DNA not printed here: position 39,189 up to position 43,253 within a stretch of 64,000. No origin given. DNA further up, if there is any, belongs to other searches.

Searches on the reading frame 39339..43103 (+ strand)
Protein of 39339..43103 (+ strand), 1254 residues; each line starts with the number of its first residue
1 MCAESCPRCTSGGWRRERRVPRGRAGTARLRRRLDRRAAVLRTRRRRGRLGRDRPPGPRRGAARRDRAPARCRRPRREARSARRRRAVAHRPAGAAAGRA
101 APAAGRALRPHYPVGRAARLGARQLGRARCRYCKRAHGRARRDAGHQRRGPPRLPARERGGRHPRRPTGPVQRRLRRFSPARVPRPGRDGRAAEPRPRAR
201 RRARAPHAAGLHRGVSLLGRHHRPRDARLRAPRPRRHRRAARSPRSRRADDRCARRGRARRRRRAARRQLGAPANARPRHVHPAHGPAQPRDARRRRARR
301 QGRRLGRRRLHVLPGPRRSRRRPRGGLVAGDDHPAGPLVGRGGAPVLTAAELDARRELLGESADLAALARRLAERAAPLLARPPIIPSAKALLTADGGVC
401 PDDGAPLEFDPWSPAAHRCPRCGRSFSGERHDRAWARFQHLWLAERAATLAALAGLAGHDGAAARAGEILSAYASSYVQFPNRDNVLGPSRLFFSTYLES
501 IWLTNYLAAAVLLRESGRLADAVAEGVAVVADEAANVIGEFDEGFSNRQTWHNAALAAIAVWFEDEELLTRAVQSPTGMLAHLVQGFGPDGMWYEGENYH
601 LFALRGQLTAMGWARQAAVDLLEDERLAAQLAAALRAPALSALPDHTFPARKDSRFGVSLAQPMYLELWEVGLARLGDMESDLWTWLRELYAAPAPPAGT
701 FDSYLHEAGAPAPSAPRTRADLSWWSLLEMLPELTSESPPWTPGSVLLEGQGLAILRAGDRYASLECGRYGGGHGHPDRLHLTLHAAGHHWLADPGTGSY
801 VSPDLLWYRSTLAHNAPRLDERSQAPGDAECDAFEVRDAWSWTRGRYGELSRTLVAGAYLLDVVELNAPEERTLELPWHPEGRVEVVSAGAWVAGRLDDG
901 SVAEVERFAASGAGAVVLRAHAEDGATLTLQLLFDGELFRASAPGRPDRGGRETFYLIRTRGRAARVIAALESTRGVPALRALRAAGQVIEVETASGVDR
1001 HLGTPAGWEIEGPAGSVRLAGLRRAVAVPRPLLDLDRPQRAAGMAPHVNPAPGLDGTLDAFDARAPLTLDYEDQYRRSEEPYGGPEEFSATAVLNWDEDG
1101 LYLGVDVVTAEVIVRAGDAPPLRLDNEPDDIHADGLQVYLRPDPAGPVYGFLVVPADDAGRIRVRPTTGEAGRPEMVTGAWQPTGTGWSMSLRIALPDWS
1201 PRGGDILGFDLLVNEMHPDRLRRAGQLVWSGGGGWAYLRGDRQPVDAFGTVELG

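Call 23: search_protein_families(library=pfam, proteins=[window:39339-43103:+], max_evalue=0.00001)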
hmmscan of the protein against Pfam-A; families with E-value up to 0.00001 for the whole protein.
window:39339-43103:+ (1254 aa): 2 families
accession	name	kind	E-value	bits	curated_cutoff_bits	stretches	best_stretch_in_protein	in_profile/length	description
PF07940.18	Hepar_II_III_C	-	2.7e-13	50.4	24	1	748-853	9-108/237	Heparinase II/III-like, C-terminal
PF05426.18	Alginate_lyase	-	4.7e-06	26.7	22.2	1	437-632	49-261/275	Alginate lyase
